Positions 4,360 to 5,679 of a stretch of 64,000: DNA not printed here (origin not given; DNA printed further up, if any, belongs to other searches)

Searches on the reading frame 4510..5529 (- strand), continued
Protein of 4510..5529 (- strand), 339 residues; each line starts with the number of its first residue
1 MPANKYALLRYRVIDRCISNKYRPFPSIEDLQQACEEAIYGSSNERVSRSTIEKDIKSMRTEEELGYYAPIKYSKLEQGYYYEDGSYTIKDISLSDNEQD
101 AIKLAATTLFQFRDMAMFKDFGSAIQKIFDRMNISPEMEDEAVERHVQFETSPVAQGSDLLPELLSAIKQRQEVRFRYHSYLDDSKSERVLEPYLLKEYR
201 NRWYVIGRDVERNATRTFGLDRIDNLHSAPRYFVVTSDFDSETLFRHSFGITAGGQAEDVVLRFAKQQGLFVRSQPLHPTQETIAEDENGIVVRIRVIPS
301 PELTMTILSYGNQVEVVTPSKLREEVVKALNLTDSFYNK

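Call 29: search_solved_structures(query=A1, max_evalue=1, show_alignments=2)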
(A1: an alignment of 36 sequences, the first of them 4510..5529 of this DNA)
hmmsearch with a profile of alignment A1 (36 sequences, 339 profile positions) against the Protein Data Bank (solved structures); distinct sequences matched with E-value up to 1: 15.
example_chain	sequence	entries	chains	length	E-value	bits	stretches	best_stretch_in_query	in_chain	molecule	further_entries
6sj9_A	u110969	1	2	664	4e-19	72.1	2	161-335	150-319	Proteasome accessory factor B/C (PafBC)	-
7p5x_AY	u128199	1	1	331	1.6e-15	60.3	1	77-333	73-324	Transcriptional regulator-like protein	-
9fnd_X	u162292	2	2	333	1.6e-15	60.3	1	77-333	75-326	Transcriptional regulator-like protein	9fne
9cu3_B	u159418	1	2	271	1.1e-14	57.6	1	142-335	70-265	WYL domain-containing protein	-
9pfq_Q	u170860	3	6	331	2.4e-14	56.4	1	142-335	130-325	WYL domain-containing protein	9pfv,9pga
8tp8_A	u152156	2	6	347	2.8e-14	56.2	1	142-335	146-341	DeoR-family transcriptional regulator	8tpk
7u02_B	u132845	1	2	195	3.5e-14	55.9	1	159-335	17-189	WYL domain-containing protein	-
7tzv_A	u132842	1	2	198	3.6e-14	55.9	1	159-335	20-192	WYL domain-containing protein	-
7tb5_A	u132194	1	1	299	1.2e-06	31.2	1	158-229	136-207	WYL domain-containing protein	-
7qfz_A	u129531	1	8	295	1.5e-05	27.5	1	160-234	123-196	WYL domain-containing protein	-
9c5g_A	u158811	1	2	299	0.0002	23.8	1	159-229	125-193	CapW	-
7p5x_AX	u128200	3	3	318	0.00034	23.1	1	304-338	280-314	PafC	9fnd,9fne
7t8k_A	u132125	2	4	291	0.00099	21.5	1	159-227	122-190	BrxR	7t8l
7tb6_A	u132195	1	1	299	0.0067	18.8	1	158-228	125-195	S. maltophilia CapW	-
4atm_A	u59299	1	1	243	0.066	15.5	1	117-179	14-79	AMPHIPHYSIN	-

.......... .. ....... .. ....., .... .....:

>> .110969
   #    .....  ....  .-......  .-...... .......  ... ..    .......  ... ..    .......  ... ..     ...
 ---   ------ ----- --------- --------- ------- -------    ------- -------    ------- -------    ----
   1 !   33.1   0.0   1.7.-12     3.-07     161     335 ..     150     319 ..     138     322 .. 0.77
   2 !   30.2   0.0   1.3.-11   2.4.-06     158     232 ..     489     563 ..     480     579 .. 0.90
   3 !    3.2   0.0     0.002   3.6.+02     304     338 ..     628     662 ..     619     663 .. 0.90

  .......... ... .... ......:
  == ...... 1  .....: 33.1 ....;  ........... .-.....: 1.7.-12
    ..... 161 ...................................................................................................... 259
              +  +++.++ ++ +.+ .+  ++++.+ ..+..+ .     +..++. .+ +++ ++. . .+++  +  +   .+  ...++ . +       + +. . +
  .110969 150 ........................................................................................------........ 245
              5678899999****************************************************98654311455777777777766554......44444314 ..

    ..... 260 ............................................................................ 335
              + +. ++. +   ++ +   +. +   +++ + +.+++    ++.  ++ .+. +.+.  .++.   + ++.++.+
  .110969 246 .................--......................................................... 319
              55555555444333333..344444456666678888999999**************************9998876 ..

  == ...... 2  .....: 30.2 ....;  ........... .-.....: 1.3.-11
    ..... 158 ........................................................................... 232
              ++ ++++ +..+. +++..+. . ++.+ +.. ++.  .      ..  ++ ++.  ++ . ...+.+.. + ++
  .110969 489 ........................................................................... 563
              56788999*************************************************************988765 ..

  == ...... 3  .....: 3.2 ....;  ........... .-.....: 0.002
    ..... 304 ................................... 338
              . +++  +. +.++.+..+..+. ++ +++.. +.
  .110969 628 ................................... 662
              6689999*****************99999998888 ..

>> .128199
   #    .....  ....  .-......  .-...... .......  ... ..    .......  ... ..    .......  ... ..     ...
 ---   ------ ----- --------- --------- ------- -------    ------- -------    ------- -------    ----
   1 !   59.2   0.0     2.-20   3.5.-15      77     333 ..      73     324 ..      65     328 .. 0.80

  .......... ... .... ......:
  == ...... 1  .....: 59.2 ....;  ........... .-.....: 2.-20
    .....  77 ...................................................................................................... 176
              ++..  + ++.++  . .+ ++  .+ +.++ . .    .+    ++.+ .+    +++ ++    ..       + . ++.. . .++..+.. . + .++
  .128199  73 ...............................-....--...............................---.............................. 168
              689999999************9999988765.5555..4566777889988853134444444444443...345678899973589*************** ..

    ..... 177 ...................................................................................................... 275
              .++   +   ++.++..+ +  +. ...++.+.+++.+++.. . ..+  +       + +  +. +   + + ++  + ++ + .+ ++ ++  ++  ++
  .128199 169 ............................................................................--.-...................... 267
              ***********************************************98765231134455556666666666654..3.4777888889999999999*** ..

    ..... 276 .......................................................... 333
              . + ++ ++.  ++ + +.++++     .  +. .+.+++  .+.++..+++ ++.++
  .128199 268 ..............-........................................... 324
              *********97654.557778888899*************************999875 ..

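Call 46: predict_structure(alignment_id=A1)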
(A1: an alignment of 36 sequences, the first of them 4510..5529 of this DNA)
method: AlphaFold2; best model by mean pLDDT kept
length: 339 residues; sequences in the alignment: 36
mean_pLDDT: 81.3   pTM: 0.55
mean pLDDT of the five models: 81.3, 80.2, 79.8, 77.6, 75.2
residues with pLDDT >= 90: 151; 70-90: 106; 50-70: 70; < 50: 12
segments of 3 or more residues with pLDDT < 50: 1-4, 113-120
pLDDT, mean of each block of 10 residues (from residue 1): 58 88 87 83 73 89 72 91 82 56 57 49 59 58 60 67 89 95 89 89 89 91 92 85 84 88 95 90 95 95 93 96 95 90
secondary structure, 60 per line:
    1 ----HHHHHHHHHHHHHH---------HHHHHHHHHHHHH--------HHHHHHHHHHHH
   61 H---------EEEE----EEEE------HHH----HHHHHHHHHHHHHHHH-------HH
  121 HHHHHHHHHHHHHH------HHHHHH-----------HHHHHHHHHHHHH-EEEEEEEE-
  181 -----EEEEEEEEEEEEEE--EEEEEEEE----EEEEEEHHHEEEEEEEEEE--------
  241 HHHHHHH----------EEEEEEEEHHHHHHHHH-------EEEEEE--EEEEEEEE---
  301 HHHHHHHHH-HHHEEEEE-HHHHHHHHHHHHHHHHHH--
elements in order: H5-18 H28-40 H49-61 E71-74 E79-82 H96-111 H119-134 H141-146 H158-170 E172-179 E186-199 E202-209 E214-219 E223-232 H241-247 E258-265 H266-274 E282-287 E290-297 H301-309 E314-318 H320-337

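Call 48: fold_search(model_id=the predicted structure, library=pdb)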
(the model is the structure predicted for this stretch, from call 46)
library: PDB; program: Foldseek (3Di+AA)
matches with E <= 10: 1147; with E <= 0.001: 32
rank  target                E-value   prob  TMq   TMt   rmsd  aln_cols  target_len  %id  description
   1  9fnd_X                4.2e-14  1.00  0.32  0.33  15.6       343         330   22  Transcriptional activator PafBC bound to mycobacterial RNA polymerase (released 2025-02-12)
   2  8tp8_D                6.3e-14  1.00  0.49  0.51  13.6       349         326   19  Structure of the C. crescentus WYL-activator, DriD, bound to ssDNA and cognate DNA (released 2023-11-29)
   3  8tp8_B                8.8e-14  1.00  0.48  0.50  17.4       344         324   19  Structure of the C. crescentus WYL-activator, DriD, bound to ssDNA and cognate DNA (released 2023-11-29)
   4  8tpk_B                2.0e-13  1.00  0.48  0.49  17.5       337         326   20  P6522 crystal form of C. crescentus DriD-ssDNA-DNA complex (released 2023-11-29)
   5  8tpk_A                2.1e-13  1.00  0.48  0.51  12.8       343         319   18  P6522 crystal form of C. crescentus DriD-ssDNA-DNA complex (released 2023-11-29)
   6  8tp8_A                6.9e-13  1.00  0.49  0.50  13.2       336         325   19  Structure of the C. crescentus WYL-activator, DriD, bound to ssDNA and cognate DNA (released 2023-11-29)
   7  9pfq_Q                7.7e-13  1.00  0.47  0.48  17.3       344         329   18  The cryo-EM structure of C. crescentus DriD-ssDNA-RNAP-Sigma73-bapE promoter transcription activation complex (released 2026-02-25)
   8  9pfv_Q                8.6e-13  1.00  0.46  0.48  17.2       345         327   19  The cryo-EM structure of C. crescentus DriD-ssDNA-RNAP-Sigma73-CCNA_03891/CCNA_01149 promoter transcription activation (released 2026-02-25)
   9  9cu3_A                8.5e-12  1.00  0.44  0.67   6.3       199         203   23  Allosteric mechanism of DriD transcription activator (released 2025-04-23)
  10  7tzv_M                1.3e-11  1.00  0.40  0.66   4.7       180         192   25  Structure of DriD C-domain bound to 9mer ssDNA (released 2022-06-01)
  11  9fnd_Y                1.3e-11  1.00  0.39  0.41  13.7       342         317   15  Transcriptional activator PafBC bound to mycobacterial RNA polymerase (released 2025-02-12)
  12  9cu3_B                1.7e-11  1.00  0.35  0.55   6.9       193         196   23  Allosteric mechanism of DriD transcription activator (released 2025-04-23)
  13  6sj9_A                2.7e-11  1.00  0.27  0.15  18.2       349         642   17  Proteasome accessory factor B/C (PafBC) of Arthrobacter aurescens (released 2019-10-16)
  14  7tzv_A                3.6e-11  1.00  0.33  0.52   7.8       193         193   23  Structure of DriD C-domain bound to 9mer ssDNA (released 2022-06-01)
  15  6sj9_B                6.9e-10  1.00  0.26  0.17  23.8       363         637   19  Proteasome accessory factor B/C (PafBC) of Arthrobacter aurescens (released 2019-10-16)
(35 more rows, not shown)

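Call 49: find_encoding_contigs(protein=P0008, flank=4000, max_places=2)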
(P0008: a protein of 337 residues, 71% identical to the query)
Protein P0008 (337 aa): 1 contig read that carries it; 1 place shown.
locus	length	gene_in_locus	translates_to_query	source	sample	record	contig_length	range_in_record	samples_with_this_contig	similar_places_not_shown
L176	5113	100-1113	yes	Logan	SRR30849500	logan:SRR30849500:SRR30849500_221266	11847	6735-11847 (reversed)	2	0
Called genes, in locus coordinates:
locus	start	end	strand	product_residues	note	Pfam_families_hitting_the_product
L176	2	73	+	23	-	?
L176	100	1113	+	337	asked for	PF13280:WYL, PF25583:WCX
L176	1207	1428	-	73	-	PF11387:DUF2795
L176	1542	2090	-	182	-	PF01923:Cob_adeno_trans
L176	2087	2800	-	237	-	PF02463:SMC_N (faint), PF00005:ABC_tran, PF13304:AAA_21 (faint)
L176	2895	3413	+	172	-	PF13588:HSDR_N_2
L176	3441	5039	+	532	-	PF00082:Peptidase_S8, PF18962:Por_Secre_tail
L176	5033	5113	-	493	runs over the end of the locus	PF03321:GH3, PF23571:GH3_M, PF23572:GH3_C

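Call 50: find_encoding_contigs(protein=P0009, flank=4000, max_places=2)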
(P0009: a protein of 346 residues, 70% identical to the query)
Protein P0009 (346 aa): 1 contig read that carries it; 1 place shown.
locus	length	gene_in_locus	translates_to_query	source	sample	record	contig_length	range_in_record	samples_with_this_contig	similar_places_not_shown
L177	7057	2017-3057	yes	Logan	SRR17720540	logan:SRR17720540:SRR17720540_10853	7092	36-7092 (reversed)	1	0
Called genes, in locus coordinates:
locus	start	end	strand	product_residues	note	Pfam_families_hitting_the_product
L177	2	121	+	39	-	?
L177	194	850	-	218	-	PF02602:HEM4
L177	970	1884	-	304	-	PF01379:Porphobil_deam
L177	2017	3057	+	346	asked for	PF13280:WYL, PF25583:WCX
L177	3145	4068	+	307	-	PF01112:Asparaginase_2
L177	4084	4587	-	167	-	PF00160:Pro_isomerase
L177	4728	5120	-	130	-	PF00072:Response_reg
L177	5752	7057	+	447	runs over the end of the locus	?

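Call 51: find_encoding_contigs(protein=P0007, flank=4000, max_places=2)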
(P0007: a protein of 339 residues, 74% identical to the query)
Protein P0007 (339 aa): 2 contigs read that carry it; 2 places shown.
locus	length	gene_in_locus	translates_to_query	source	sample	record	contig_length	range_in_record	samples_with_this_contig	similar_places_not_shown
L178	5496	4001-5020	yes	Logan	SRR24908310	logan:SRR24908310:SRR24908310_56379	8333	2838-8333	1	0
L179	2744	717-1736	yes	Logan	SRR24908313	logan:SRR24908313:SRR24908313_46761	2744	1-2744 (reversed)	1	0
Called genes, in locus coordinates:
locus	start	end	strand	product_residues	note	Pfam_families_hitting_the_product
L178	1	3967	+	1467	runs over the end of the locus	PF19081:Ig_7 (faint), PF13573:SprB, PF18911:PKD_4 (weak), PF00801:PKD, PF18911:PKD_4, PF13585:CHU_C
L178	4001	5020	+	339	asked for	PF13280:WYL, PF25583:WCX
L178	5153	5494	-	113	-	?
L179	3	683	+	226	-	?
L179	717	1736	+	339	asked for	PF13280:WYL, PF25583:WCX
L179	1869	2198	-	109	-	-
